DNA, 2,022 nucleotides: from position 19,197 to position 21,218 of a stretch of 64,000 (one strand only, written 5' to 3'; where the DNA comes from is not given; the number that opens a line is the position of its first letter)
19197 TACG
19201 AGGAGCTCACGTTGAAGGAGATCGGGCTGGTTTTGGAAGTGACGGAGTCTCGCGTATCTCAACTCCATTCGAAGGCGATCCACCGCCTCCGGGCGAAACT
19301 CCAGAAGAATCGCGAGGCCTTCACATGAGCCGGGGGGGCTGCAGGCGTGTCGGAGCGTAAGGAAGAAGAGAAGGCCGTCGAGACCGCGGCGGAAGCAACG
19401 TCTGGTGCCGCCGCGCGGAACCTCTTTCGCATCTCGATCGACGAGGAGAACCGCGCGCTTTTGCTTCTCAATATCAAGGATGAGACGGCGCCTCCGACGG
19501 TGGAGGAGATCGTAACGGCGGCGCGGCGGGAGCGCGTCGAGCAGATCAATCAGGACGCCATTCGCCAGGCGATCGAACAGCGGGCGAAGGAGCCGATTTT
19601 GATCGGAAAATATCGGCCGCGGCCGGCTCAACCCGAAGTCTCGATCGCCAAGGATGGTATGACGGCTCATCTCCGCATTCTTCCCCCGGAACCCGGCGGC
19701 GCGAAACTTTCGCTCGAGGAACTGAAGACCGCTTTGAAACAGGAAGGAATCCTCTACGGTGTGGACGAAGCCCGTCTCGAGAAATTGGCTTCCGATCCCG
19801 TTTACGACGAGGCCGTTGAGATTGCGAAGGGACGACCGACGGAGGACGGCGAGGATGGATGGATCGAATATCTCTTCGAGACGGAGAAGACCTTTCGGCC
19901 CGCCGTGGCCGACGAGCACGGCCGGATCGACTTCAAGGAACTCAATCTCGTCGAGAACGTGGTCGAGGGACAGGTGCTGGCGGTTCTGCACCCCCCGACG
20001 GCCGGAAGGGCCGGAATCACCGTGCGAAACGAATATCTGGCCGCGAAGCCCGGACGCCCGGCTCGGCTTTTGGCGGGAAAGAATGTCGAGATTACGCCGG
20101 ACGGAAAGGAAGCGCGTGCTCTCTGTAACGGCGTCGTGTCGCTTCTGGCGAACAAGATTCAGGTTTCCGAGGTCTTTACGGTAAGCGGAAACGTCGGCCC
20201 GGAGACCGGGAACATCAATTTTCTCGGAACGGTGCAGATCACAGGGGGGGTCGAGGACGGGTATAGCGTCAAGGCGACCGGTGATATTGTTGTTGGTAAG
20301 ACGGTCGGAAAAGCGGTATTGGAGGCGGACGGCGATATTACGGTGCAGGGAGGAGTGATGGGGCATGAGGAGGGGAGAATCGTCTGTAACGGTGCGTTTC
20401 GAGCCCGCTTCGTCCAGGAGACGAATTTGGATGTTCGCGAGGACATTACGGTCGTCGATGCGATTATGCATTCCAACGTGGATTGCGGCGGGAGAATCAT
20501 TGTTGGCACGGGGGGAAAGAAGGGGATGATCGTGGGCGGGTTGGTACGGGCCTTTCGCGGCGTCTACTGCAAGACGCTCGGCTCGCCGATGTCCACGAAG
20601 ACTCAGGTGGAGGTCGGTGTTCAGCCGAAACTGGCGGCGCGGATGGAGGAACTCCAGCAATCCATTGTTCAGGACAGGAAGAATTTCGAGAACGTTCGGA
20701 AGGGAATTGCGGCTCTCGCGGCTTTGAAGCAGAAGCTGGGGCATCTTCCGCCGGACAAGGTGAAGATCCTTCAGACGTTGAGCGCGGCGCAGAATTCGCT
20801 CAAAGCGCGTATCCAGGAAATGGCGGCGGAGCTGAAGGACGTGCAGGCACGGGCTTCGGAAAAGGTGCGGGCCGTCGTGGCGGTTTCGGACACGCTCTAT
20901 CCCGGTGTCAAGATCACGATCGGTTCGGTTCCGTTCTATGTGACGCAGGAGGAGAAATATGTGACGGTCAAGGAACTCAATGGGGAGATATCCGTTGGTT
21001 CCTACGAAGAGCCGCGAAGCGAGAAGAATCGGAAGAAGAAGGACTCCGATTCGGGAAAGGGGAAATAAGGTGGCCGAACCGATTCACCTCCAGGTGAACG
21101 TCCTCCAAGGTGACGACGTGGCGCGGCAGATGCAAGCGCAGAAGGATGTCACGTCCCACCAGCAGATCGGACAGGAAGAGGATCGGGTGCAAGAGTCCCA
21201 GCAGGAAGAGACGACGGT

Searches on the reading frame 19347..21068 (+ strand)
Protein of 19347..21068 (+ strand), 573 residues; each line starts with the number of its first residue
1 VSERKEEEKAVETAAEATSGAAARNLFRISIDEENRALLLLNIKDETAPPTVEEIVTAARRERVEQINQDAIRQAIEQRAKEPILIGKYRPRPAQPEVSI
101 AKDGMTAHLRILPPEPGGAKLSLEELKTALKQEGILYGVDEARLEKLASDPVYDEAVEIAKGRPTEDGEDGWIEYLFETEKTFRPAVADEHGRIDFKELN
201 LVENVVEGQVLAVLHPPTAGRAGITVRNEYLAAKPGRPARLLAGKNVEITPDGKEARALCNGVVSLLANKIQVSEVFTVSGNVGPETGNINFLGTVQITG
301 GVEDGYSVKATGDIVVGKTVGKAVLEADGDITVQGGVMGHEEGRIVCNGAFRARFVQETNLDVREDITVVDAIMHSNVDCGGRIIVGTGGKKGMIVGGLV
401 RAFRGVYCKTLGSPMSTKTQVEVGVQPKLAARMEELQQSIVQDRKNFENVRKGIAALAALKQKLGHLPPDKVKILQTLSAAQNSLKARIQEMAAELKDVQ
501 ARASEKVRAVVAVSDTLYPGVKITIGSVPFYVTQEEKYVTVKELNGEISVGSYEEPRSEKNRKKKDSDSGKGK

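Call 78: search_protein_families(library=pfam, proteins=[window:19347-21068:+], max_evalue=0.001)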
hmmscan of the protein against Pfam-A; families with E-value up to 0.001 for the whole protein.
window:19347-21068:+ (573 aa): 2 families
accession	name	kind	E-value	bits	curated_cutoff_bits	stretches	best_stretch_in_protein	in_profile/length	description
PF03961.19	FapA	-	2.4e-73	247.5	31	1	275-548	1-272/272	Flagellar Assembly Protein A beta solenoid domain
PF20250.3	FapA_N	-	2.6e-50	170.7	27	1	97-266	2-175/178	Flagellar Assembly Protein A N-terminal region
